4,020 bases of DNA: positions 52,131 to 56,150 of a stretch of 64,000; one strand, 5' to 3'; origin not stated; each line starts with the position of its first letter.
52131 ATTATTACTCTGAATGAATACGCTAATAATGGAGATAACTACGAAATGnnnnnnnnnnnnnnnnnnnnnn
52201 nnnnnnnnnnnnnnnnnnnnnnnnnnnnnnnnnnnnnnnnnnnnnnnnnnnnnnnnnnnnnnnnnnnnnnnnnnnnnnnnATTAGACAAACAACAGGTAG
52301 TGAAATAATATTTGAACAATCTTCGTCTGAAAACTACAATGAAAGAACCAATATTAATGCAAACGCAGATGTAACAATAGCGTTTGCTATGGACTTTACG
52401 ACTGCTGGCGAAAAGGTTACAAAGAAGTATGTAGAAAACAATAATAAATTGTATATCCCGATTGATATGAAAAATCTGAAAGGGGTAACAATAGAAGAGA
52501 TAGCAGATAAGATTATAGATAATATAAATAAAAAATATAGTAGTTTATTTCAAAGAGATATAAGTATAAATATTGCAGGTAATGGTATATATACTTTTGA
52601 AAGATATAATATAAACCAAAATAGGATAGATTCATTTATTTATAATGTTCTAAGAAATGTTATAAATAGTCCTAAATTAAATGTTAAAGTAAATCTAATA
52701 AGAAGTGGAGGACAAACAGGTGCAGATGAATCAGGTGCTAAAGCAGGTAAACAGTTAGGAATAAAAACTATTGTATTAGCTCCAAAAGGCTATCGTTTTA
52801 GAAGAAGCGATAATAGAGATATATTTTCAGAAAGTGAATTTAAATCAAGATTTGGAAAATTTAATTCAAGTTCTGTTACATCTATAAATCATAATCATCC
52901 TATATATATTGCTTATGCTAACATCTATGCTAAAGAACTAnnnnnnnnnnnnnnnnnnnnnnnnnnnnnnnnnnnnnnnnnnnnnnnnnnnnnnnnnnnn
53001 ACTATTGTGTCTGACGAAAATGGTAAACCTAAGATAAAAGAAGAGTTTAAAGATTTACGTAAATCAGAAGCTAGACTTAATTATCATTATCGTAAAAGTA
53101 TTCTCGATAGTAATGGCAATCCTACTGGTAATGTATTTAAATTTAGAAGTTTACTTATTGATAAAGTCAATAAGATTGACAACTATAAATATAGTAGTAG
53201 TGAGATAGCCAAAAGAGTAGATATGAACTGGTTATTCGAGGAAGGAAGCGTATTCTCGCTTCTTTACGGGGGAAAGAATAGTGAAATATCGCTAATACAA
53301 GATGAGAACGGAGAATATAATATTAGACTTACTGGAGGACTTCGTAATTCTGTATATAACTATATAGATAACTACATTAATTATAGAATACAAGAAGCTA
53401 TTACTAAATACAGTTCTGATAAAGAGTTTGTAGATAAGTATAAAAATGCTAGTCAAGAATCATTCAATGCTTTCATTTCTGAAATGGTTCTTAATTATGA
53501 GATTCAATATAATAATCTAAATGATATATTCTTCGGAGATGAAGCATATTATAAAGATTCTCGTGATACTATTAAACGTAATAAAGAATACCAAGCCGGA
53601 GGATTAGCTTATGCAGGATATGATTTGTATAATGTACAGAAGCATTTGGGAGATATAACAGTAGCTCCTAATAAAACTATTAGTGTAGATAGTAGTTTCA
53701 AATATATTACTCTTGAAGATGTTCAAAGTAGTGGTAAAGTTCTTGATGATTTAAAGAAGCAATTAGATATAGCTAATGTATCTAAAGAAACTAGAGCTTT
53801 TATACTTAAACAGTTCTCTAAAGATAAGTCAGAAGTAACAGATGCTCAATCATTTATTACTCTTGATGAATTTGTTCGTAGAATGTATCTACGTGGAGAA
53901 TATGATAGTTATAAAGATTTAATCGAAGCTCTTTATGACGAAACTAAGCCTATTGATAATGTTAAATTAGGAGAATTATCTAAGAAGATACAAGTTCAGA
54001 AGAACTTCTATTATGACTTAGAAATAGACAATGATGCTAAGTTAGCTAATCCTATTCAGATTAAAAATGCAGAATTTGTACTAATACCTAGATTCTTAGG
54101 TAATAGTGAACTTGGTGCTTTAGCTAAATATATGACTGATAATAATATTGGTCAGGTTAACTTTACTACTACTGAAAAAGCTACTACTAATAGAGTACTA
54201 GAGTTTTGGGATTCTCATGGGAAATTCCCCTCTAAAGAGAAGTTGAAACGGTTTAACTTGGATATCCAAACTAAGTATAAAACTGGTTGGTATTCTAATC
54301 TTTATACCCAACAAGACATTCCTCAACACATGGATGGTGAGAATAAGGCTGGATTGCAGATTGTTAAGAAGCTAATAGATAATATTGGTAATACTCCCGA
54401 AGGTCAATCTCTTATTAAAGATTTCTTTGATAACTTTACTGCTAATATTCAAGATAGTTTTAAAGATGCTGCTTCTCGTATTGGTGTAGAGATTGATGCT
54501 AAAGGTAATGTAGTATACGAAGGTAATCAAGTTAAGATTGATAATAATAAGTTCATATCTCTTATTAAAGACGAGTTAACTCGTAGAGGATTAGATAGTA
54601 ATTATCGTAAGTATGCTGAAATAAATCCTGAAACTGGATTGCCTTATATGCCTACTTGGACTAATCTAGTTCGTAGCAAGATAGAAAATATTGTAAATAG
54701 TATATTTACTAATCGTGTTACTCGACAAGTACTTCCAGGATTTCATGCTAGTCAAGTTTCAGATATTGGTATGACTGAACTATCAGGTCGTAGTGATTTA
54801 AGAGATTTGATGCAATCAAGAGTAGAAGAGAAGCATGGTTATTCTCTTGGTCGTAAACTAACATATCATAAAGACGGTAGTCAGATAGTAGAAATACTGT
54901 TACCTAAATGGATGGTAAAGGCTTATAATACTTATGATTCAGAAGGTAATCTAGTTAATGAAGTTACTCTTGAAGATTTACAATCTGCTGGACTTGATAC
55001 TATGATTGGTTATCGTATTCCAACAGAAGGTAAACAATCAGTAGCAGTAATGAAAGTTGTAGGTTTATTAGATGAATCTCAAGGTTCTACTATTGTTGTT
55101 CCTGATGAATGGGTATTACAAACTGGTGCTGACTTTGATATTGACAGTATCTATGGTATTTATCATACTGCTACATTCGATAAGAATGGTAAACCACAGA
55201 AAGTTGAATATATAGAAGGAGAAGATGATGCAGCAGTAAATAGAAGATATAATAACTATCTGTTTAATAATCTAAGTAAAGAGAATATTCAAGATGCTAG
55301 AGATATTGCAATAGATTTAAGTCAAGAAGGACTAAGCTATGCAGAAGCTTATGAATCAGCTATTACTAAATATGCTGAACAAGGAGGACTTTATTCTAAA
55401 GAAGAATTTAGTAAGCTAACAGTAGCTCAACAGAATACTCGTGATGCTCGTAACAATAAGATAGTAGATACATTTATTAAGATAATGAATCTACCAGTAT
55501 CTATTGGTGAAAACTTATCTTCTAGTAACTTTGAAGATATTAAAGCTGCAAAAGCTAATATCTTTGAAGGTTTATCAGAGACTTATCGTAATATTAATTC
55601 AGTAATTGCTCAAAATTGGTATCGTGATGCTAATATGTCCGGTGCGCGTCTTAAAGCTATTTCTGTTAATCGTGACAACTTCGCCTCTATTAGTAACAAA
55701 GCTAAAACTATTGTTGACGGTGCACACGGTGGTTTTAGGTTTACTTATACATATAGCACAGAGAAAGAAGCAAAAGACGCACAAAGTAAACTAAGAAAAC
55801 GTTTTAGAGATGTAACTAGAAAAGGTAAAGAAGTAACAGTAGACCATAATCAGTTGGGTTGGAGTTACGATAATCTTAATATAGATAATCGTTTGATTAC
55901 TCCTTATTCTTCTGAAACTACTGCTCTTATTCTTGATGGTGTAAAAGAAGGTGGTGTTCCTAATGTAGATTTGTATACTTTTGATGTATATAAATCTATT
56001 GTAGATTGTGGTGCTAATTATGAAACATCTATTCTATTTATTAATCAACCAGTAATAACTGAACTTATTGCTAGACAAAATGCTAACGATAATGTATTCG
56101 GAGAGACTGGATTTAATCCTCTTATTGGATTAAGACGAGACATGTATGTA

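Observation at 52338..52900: YpsA/cpYpsA (SLOG-superfamily)-like domain embedded in the giant RNAP protein, with distinct composition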

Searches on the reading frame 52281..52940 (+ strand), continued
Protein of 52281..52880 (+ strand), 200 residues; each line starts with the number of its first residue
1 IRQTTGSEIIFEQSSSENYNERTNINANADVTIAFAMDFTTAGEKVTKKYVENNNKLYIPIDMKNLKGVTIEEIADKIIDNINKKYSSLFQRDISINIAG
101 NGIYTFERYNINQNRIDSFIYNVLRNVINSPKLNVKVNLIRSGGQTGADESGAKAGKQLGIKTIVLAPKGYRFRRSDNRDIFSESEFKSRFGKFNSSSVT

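Call 41: find_encoding_contigs(protein=P0008, flank=6000, max_places=2)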
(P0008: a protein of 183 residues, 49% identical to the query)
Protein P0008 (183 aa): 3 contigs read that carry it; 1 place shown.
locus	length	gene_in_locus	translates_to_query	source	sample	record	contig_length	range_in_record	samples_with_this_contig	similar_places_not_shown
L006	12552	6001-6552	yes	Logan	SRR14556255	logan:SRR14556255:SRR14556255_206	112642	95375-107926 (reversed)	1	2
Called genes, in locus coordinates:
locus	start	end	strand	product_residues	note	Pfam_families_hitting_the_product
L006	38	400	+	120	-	-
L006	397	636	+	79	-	-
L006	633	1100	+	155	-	-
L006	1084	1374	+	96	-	-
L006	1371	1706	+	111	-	PF14216:DUF4326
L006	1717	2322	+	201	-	PF01694:Rhomboid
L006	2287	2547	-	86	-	-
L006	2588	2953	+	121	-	-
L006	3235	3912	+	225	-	-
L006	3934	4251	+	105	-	-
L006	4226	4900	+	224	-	PF27765:UCP032817-like (weak)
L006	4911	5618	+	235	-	PF01555:N6_N4_Mtase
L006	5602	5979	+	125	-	-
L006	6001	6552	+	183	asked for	PF12694:cpYpsA (faint)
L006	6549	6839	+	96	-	-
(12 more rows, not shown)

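Call 42: find_encoding_contigs(protein=P0065, flank=6000, max_places=2)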
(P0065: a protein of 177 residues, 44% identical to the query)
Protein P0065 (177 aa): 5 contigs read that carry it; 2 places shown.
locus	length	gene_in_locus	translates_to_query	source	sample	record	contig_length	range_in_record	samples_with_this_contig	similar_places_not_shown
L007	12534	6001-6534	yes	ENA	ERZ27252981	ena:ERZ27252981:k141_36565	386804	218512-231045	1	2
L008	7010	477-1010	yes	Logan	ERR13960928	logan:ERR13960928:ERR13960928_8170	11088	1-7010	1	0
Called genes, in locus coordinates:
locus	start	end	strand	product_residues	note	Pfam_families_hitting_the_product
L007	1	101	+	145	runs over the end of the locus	-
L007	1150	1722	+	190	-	-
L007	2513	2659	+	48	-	-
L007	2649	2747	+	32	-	-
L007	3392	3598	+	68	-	PF09926:DUF2158 (weak)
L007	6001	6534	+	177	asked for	PF12694:cpYpsA (weak)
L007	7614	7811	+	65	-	PF08271:Zn_Ribbon_TF (faint)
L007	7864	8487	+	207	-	-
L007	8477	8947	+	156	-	-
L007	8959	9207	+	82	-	-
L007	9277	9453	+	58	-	-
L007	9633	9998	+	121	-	-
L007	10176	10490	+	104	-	-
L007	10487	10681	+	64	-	-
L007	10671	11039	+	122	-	-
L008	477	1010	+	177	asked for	PF12694:cpYpsA (weak)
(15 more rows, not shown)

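Call 56: search_dna_similar(query=L003:5793-7292:+, collection=phages, mode=protein, max_rows=40, max_evalue=1e-10)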
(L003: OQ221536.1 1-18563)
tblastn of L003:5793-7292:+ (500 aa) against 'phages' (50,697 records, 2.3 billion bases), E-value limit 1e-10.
Records with a match: 115; places in all: 115; records where one place covers at least 80% of the query: 5.
Best place of each record, by identity: >=99% 5; 95-99% 9; 90-95% 16; 60-80% 3; <60% 82.
By first word of the organism name: Vibrio 72; Bacteroides 27; uncultured 8; Pseudomonas 4; Kehishuvirus 1; bajarodcaudo 1; Dulem 1; Burkholderia 1.
By host as written in the record: - 53; Bacteroides intestinalis DSM 108646 25; Vibrio cholerae 17; Vibrio cholerae O1 5; Enterovibrio norvegicus 3; Bacteroides intestinalis APC919/174 2; Pseudomonas putida PpG1 2; Bacteroides cellulosilyticus 1; and 7 more.
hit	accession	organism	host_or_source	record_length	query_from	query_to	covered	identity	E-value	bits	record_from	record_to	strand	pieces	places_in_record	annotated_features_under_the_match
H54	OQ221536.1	Bacteroides phage PhiCrAssBcn1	Bacteroides intestinalis DSM 108646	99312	1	500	100%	100.0%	0e+0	975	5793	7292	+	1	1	putative RNA polymerase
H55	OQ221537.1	Bacteroides phage PhiCrAssBcn2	Bacteroides intestinalis DSM 108646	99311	1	500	100%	100.0%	0e+0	975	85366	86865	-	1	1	putative RNA polymerase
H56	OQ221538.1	Bacteroides phage PhiCrAssBcn3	Bacteroides intestinalis DSM 108646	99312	1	500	100%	100.0%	0e+0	975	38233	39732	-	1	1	putative RNA polymerase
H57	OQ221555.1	Bacteroides phage PhiCrAssBcn20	Bacteroides intestinalis DSM 108646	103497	1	500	100%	100.0%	0e+0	975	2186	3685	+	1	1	putative RNA polymerase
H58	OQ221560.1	Bacteroides phage PhiCrAssBcn25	Bacteroides intestinalis DSM 108646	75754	1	500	100%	100.0%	0e+0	975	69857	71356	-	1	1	putative RNA polymerase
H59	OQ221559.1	Bacteroides phage PhiCrAssBcn24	Bacteroides intestinalis DSM 108646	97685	1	500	64%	95.4%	5e-130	592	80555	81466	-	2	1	putative RNA polymerase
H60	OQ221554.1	Bacteroides phage PhiCrAssBcn19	Bacteroides intestinalis DSM 108646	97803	1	500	64%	95.4%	5e-130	592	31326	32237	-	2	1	putative RNA polymerase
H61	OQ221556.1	Bacteroides phage PhiCrAssBcn21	Bacteroides intestinalis DSM 108646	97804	1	500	64%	95.4%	5e-130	592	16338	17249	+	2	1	putative RNA polymerase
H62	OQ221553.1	Bacteroides phage PhiCrAssBcn18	Bacteroides intestinalis DSM 108646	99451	1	500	64%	95.1%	3e-130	591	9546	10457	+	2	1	putative RNA-polymerase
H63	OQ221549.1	Bacteroides phage PhiCrAssBcn14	Bacteroides intestinalis DSM 108646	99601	1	500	64%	95.1%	3e-130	591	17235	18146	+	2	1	putative RNA polymerase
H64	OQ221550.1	Bacteroides phage PhiCrAssBcn15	Bacteroides intestinalis DSM 108646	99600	1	500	64%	95.1%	3e-130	591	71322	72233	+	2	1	putative RNA polymerase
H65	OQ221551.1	Bacteroides phage PhiCrAssBcn16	Bacteroides intestinalis DSM 108646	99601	1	500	64%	95.1%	3e-130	591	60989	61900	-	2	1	putative RNA-polymerase subunit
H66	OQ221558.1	Bacteroides phage PhiCrAssBcn23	Bacteroides intestinalis DSM 108646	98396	1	500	64%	94.5%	6e-129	588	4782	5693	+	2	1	putative RNA-polymerase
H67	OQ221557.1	Bacteroides phage PhiCrAssBcn22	Bacteroides intestinalis DSM 108646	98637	1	500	64%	94.5%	6e-129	588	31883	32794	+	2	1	putative RNA polymerase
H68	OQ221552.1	Bacteroides phage PhiCrAssBcn17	Bacteroides intestinalis DSM 108646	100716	1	500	64%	94.5%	7e-129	588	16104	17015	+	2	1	putative RNA polymerase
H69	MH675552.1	Bacteroides phage crAss001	Bacteroides intestinalis APC919/174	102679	1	500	64%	94.2%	8e-129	588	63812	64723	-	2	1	putative RNA polymerase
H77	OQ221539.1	Bacteroides phage PhiCrAssBcn4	Bacteroides intestinalis DSM 108646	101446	1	500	63%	91.5%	9e-131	551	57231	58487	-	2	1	putative RNA polymerase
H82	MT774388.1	uncultured phage cr112_1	human feces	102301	1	500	58%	98.3%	1e-130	551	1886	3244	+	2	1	putative RNA polymerase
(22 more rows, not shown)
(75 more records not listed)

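Call 57: get_annotated_region(hit=H77, flank=300)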
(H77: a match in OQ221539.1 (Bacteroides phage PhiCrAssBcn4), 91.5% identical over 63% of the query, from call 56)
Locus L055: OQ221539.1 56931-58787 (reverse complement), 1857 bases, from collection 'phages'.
description: Bacteroides phage PhiCrAssBcn4, complete genome.
organism: Bacteroides phage PhiCrAssBcn4 (NCBI taxid 3023110)
taxonomy: Viruses; Duplodnaviria; Heunggongvirae; Uroviricota; Caudoviricetes; Crassvirales; Steigviridae; Asinivirinae; Kehishuvirus
host: Bacteroides intestinalis DSM 108646; source: wastewater; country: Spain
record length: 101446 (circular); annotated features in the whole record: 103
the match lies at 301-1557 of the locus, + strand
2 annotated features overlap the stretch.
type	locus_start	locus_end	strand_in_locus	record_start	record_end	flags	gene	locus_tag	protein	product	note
CDS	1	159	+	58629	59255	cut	-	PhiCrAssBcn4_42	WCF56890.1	hypothetical protein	-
CDS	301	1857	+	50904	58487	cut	-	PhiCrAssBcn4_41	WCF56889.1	putative RNA polymerase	-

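Call 58: get_annotated_region(hit=H82, flank=300)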
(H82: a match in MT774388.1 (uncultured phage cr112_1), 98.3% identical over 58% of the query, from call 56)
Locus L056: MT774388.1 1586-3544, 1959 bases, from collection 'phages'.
description: Uncultured phage cr112_1, complete genome.
organism: uncultured phage cr112_1 (NCBI taxid 2772072)
taxonomy: Viruses; Duplodnaviria; Heunggongvirae; Uroviricota; Caudoviricetes; Crassvirales; Steigviridae; Asinivirinae; Kehishuvirus; Kehishuvirus splanchnicus
host: -; source: human feces; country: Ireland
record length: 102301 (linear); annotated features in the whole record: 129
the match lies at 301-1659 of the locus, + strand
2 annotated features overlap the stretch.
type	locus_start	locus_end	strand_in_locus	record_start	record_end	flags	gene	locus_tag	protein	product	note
CDS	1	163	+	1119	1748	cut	-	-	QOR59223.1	hypothetical protein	gp_23358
CDS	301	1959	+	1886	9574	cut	-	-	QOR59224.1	putative RNA polymerase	gp_23359; putative RNA polymerase [phiCrAss001]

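Call 59: get_annotated_region(hit=H69, flank=300)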
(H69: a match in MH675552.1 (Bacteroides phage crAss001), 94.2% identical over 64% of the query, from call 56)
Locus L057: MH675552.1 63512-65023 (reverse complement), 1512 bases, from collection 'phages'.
description: Bacteroides phage crAss001, complete genome.
organism: Bacteroides phage crAss001 (NCBI taxid 2301731)
taxonomy: Viruses; Duplodnaviria; Heunggongvirae; Uroviricota; Caudoviricetes; Crassvirales; Steigviridae; Asinivirinae; Kehishuvirus; Kehishuvirus primarius
host: Bacteroides intestinalis APC919/174; source: -; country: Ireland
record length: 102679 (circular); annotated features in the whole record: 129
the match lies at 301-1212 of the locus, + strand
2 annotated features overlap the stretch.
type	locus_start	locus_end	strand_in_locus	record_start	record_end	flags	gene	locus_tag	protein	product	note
CDS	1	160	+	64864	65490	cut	-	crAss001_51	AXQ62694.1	hypothetical protein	Gp51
CDS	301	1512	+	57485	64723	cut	-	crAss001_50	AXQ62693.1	putative RNA polymerase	Gp50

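Call 81: search_protein_representatives(alignment_id=A1)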
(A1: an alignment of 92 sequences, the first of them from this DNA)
Query: 92 sequences, 179 profile positions. Proteins with E-value up to 0.001 (for the whole library): 4738; up to 1e-10: 1981; up to 1e-30: 694. The best 150 are listed.
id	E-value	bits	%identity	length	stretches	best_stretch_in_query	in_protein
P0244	3.3e-75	268.0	-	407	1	1-177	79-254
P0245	5.4e-75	267.3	-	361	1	1-178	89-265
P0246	9.7e-74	263.2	-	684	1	2-178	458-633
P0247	1.4e-73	262.6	-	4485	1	3-177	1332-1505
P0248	5.2e-73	260.8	-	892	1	2-178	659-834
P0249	5.8e-73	260.7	-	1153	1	2-177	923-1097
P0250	6.4e-73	260.5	-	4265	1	2-177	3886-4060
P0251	8.4e-73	260.1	-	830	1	1-177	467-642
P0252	1.4e-72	259.4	-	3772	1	1-178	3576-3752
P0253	1.5e-72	259.3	-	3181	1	2-178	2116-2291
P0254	1.6e-72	259.3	-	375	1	2-178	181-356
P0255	1.6e-72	259.2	-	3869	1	3-177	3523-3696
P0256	2.7e-72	258.5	-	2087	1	3-177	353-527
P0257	3.4e-72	258.2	-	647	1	1-177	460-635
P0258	4.2e-72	257.8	-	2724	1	2-178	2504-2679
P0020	3.0e-69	248.6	-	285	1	1-177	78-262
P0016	1.3e-68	246.5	-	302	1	2-177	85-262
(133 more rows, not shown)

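Call 87: search_protein_families(library=pfam, proteins=[P0244, P0246, P0248], max_evalue=0.01)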
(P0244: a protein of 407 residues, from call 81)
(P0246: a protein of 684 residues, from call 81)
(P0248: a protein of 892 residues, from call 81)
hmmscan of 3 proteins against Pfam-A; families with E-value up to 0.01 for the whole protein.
P0244 (407 aa): 1 family
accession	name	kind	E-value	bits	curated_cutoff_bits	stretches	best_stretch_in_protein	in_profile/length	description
PF12694.12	cpYpsA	-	1.2e-12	48.2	26.2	1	71-164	35-125/145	Circularly permutated YpsA SLOG family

P0246 (684 aa): 3 families
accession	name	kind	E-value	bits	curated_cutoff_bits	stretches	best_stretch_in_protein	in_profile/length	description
PF08719.17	NADAR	-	2.8e-12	47.6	35.1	1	309-424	9-121/163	NADAR domain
PF12694.12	cpYpsA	-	2.2e-11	44.1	26.2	1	460-542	45-125/145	Circularly permutated YpsA SLOG family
PF13532.12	2OG-FeII_Oxy_2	-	2.6e-11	44.5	31.2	1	4-115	95-194/194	2OG-Fe(II) oxygenase superfamily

P0248 (892 aa): 1 family
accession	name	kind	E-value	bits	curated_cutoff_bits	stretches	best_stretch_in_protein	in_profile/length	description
PF12694.12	cpYpsA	-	2.7e-11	43.8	26.2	1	660-743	44-125/145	Circularly permutated YpsA SLOG family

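Call 93: search_protein_families(library=padloc, proteins=[window:52296-52871:+, P0001], max_evalue=1)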
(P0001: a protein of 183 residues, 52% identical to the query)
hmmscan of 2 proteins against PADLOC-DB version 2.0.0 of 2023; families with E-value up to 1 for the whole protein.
seq(192 aa): 1 family
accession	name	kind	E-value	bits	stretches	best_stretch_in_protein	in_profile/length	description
PDLC02976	WH_III-A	-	0.0035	16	1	45-126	11-87/104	-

P0001 (183 aa): 0 families

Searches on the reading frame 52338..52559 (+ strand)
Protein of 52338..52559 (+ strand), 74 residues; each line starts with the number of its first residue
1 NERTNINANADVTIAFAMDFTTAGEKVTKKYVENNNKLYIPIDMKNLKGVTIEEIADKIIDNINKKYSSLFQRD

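Call 7: search_protein_families(library=pfam, proteins=[window:52338-52559:+], max_evalue=10)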
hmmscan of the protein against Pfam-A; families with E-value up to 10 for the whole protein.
seq(74 aa): 2 families
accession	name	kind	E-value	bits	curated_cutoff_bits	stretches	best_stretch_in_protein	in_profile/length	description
PF12694.12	cpYpsA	-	0.041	14.1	26.2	1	2-50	55-104/145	Circularly permutated YpsA SLOG family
PF01242.24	PTPS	-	0.12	12.8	22.4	1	11-67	40-96/121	6-pyruvoyl tetrahydropterin synthase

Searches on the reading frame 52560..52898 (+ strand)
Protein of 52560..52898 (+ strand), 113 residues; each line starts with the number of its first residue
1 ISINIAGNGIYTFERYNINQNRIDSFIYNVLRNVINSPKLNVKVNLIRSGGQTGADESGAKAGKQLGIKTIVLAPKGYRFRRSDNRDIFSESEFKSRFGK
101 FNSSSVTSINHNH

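Call 7: search_protein_families(library=pfam, proteins=[window:52560-52898:+], max_evalue=10)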
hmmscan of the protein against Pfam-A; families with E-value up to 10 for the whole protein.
seq(113 aa): 2 families
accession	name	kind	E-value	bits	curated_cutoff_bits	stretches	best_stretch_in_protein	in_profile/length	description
PF12694.12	cpYpsA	-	0.026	14.7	26.2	1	47-79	1-33/145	Circularly permutated YpsA SLOG family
PF10686.14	YAcAr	-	0.22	11.8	28.2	1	41-75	27-61/66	YspA, cpYpsA-related SLOG family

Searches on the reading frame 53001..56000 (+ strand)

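Call 5: search_protein_families(library=pfam, proteins=[window:53001-56000:+], max_evalue=1)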
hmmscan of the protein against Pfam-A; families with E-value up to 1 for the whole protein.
window:53001-56000:+ (1000 aa): 1 family
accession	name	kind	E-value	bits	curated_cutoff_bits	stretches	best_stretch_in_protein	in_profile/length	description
PF08970.15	Sda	-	0.19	11.9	22.6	1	517-532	24-39/45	Sporulation inhibitor A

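Call 6: search_protein_families(library=phrogs, proteins=[window:53001-56000:+], max_evalue=0.01)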
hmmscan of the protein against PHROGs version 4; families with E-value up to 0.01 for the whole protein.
window:53001-56000:+ (1000 aa): 0 families
